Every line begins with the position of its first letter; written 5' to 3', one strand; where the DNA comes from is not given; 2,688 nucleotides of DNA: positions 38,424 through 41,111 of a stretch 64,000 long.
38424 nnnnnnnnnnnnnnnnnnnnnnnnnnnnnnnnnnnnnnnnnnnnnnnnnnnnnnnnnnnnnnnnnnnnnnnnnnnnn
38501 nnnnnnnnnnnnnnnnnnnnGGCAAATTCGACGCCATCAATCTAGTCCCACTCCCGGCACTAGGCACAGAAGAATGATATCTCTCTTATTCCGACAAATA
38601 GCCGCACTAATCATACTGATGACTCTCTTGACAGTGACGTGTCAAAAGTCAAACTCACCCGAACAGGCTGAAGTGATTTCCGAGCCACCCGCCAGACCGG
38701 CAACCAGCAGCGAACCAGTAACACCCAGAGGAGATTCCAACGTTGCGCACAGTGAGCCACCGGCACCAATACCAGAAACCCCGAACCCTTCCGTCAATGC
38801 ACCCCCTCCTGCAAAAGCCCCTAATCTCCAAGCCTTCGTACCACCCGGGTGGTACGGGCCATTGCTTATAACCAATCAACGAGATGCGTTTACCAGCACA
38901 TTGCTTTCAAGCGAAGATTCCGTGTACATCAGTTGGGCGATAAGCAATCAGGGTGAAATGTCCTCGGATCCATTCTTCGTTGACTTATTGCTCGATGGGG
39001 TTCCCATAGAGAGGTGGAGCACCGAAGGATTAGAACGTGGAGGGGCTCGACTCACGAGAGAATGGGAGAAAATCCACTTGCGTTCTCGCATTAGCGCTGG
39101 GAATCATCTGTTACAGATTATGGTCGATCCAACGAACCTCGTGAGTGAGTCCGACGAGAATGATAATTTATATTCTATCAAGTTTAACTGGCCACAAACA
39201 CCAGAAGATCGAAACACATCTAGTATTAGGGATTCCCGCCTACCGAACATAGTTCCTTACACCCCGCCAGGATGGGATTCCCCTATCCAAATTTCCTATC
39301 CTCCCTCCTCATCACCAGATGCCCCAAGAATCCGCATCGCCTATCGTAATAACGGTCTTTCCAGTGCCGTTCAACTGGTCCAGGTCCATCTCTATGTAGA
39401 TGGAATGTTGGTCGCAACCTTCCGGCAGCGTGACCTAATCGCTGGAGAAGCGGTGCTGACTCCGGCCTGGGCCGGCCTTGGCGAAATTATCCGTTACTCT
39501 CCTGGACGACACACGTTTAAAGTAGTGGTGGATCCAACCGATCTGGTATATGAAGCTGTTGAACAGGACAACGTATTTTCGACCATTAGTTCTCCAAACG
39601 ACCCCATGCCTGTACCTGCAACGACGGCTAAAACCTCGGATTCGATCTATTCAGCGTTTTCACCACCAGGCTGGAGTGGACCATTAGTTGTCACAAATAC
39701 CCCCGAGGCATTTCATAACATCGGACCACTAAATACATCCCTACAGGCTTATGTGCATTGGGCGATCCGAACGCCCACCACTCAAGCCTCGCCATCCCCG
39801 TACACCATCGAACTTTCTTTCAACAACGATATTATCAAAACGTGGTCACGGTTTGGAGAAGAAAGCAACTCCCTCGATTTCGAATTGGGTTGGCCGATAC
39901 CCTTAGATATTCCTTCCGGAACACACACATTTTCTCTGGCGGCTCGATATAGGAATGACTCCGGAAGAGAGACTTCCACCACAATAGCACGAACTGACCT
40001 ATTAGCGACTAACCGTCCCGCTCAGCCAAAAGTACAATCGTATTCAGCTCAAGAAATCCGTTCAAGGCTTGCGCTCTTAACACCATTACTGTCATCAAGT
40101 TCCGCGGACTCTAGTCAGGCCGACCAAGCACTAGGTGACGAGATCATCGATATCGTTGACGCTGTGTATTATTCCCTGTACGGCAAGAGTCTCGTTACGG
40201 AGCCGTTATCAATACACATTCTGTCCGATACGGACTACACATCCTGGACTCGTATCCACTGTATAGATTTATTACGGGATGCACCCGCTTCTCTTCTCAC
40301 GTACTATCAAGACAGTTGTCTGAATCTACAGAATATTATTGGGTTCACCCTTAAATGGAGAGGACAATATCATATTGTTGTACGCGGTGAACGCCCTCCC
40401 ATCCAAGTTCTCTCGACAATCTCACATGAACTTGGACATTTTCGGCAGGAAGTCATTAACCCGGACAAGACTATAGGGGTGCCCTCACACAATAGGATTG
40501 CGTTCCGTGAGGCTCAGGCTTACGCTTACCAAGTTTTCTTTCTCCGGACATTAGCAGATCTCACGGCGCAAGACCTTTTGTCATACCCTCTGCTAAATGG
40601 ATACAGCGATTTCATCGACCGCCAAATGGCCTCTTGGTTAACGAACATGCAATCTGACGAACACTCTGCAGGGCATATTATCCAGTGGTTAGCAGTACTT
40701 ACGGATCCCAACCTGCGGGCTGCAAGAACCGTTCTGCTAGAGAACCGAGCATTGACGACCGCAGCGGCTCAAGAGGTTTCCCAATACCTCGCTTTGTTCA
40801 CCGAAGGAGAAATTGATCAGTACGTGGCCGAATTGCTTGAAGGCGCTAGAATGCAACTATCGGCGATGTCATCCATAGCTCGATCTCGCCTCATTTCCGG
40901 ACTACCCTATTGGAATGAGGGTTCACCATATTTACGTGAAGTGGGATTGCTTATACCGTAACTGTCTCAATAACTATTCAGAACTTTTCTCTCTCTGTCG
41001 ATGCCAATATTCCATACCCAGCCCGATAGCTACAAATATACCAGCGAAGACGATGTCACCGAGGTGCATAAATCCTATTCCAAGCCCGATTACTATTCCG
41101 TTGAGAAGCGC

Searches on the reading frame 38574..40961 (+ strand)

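Call 17: search_protein_families(library=pfam, proteins=[window:38574-40961:+], max_evalue=0.00001)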
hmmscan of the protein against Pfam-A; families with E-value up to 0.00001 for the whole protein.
window:38574-40961:+ (795 aa): 1 family
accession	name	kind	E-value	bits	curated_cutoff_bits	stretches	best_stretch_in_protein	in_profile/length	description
PF07705.17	CARDB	-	2.4e-18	66.6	22.7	1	109-201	13-100/101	CARDB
